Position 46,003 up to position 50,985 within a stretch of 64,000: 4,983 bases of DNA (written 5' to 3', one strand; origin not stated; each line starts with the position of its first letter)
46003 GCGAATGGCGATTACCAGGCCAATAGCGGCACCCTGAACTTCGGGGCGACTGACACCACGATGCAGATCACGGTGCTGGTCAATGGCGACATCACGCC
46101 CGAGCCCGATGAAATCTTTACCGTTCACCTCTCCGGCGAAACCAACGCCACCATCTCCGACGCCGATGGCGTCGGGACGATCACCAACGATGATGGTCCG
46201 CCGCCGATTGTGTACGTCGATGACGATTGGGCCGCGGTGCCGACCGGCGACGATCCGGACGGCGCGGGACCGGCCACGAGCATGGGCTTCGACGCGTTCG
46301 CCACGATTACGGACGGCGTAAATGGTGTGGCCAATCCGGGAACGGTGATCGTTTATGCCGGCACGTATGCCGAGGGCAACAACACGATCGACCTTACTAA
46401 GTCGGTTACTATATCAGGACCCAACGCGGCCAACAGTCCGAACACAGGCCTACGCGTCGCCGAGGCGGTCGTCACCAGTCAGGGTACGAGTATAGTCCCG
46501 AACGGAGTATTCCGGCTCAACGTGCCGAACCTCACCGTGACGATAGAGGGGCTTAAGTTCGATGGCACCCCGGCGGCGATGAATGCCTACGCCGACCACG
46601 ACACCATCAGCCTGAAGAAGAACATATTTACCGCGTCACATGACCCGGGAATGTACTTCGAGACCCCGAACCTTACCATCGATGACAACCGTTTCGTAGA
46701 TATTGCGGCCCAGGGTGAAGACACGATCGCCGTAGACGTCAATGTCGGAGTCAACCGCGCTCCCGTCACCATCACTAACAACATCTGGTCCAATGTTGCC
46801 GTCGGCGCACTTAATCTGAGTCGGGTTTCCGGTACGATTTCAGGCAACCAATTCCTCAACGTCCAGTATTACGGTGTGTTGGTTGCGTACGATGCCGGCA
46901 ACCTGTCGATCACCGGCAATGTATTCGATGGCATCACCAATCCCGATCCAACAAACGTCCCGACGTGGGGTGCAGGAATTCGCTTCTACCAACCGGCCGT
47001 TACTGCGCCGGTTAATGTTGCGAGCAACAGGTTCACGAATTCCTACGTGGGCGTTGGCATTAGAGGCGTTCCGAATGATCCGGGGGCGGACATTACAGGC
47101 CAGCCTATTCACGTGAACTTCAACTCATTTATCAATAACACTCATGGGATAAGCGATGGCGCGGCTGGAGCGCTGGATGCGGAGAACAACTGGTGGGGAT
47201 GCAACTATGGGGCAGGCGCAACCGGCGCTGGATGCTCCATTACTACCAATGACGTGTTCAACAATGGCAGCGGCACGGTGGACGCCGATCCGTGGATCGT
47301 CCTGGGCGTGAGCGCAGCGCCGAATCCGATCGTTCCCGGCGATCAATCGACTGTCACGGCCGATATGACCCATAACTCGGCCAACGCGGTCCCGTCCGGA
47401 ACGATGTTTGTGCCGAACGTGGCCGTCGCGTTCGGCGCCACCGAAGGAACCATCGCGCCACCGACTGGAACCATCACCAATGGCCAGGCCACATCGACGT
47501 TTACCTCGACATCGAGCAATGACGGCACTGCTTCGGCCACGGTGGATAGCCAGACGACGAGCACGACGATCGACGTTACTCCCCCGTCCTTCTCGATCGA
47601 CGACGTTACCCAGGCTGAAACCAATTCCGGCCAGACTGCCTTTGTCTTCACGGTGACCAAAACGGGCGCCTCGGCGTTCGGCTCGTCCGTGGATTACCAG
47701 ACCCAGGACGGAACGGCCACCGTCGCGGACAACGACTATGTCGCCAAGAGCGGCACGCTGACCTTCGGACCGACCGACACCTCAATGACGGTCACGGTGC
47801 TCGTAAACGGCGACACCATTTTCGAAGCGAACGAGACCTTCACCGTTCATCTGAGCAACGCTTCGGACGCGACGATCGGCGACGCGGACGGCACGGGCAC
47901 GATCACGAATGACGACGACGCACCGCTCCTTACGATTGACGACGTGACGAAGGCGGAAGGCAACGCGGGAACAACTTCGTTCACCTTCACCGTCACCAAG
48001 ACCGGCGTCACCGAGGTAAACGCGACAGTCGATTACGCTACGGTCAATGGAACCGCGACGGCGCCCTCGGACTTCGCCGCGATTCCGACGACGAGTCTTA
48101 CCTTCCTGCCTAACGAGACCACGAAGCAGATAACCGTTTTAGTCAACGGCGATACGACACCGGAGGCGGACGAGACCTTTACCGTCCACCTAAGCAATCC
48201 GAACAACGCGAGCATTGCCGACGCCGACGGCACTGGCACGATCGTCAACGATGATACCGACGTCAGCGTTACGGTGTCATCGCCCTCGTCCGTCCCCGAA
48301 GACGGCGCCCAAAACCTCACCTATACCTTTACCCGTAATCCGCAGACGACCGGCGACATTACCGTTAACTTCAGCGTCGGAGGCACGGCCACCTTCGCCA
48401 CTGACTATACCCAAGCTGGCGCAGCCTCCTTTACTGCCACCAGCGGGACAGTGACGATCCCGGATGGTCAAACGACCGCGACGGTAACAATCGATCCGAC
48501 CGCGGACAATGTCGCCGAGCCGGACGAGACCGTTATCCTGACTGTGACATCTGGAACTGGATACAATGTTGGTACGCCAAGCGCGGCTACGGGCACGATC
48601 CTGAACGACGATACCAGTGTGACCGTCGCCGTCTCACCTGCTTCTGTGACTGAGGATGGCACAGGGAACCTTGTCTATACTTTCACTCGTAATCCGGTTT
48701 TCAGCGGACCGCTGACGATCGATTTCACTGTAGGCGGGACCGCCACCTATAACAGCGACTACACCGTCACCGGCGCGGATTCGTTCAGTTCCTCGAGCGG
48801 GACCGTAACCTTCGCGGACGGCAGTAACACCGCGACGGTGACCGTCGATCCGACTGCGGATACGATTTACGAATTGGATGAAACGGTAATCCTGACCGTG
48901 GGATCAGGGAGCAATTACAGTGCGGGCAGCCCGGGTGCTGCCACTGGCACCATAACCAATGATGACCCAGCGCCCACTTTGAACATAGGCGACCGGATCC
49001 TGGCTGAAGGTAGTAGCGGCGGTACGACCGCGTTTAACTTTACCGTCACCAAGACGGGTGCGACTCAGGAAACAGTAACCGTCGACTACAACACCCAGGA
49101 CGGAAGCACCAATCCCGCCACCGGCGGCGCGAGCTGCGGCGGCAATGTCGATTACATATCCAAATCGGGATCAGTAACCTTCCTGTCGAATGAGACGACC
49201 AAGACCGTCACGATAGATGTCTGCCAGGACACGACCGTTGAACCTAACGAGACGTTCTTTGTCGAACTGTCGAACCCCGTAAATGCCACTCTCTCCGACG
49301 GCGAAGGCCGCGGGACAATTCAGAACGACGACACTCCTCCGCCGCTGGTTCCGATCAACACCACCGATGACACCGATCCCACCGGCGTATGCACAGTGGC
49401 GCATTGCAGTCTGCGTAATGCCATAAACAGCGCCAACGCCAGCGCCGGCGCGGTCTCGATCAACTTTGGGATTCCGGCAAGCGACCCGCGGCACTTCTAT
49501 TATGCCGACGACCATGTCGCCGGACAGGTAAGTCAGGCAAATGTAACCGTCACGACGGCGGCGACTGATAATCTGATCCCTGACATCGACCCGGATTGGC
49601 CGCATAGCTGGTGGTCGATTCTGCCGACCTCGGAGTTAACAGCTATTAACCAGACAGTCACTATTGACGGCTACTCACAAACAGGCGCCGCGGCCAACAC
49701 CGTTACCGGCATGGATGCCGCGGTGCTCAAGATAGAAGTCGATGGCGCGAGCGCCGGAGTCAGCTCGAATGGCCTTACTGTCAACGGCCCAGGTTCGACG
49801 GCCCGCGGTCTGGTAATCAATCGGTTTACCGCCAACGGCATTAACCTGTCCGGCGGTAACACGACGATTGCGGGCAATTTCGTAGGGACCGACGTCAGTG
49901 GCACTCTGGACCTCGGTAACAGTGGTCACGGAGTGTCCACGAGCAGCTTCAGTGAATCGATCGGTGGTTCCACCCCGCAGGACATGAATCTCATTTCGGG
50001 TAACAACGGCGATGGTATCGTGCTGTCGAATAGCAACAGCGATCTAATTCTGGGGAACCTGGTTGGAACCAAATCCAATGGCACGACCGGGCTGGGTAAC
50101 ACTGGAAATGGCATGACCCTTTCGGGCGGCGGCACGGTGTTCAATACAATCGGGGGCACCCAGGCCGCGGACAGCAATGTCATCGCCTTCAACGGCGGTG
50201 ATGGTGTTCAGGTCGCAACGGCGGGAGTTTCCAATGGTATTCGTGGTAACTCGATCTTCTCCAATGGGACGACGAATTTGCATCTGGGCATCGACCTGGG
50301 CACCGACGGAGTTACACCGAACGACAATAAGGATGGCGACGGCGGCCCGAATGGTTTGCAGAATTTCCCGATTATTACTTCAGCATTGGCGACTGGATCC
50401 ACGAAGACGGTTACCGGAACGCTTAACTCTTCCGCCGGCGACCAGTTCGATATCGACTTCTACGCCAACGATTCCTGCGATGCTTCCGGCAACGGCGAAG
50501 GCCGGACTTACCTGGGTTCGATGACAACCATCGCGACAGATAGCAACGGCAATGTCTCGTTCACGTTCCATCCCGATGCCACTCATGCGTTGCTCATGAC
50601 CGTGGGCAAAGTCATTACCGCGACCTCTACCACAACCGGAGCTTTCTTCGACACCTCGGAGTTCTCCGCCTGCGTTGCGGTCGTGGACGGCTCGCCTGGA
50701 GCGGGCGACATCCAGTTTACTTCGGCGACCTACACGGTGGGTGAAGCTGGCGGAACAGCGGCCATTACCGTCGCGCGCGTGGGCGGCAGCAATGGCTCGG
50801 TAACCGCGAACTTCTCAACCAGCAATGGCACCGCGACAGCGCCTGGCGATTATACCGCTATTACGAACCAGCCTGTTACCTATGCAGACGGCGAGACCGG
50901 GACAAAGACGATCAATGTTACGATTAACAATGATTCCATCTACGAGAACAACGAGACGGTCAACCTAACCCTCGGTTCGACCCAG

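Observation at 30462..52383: Two adjacent giant ORFs (2533 and 4730 aa) are mosaic paralogs assembled from a shared module set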

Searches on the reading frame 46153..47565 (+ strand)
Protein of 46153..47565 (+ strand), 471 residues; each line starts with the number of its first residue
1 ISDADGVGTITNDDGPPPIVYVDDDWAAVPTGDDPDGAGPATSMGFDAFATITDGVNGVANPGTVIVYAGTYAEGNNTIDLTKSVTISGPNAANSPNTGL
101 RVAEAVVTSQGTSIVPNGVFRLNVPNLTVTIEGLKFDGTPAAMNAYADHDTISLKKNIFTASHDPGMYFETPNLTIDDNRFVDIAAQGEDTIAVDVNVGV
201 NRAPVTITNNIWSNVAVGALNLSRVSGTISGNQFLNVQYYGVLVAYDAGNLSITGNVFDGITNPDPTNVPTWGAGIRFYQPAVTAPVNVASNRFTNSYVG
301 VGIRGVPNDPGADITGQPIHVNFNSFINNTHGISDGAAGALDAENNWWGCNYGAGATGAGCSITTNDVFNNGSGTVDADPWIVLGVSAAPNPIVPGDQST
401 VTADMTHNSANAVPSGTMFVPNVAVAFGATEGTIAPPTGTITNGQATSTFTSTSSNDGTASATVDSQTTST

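Call 40: search_protein_families(library=pfam, proteins=[window:46153-47565:+], max_evalue=1)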
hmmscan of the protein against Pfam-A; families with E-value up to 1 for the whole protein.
seq(471 aa): 2 families
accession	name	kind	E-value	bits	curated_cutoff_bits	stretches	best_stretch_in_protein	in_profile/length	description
PF13229.12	Beta_helix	-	5.2e-11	42.9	25.9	2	203-303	55-144/158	Right handed beta helix region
PF05048.19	NosD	-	2.4e-05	24.3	23.6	2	103-260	25-172/212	Periplasmic copper-binding protein (NosD)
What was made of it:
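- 46198..47571 (+): P2 PbH1-type right-handed beta-helix plus Ig-like domain. PF13229 at E 5e-11 and PF05048 at E 2e-5 (call 40)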

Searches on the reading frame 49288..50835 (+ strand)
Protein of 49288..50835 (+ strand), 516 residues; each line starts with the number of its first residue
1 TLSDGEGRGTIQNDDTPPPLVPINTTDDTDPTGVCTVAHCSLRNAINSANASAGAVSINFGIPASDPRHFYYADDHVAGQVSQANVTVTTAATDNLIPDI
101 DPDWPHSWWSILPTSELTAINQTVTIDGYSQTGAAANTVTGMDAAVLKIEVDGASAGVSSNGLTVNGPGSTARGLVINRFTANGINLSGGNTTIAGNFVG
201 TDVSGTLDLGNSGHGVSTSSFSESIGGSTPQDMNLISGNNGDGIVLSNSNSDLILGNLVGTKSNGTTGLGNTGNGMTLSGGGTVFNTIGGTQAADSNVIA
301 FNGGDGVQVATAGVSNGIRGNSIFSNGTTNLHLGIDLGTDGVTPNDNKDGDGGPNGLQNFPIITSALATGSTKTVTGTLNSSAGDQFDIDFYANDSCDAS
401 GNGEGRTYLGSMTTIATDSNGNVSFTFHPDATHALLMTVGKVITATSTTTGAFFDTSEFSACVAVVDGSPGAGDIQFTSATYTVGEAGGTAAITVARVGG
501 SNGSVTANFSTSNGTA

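Call 40: search_protein_families(library=pfam, proteins=[window:49288-50835:+], max_evalue=1)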
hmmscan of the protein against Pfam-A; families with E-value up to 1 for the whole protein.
seq(516 aa): 1 family
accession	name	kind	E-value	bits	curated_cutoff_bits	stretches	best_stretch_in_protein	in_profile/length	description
PF03160.20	Calx-beta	-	5.3e-05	23.7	27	1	474-516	7-50/119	Calx-beta domain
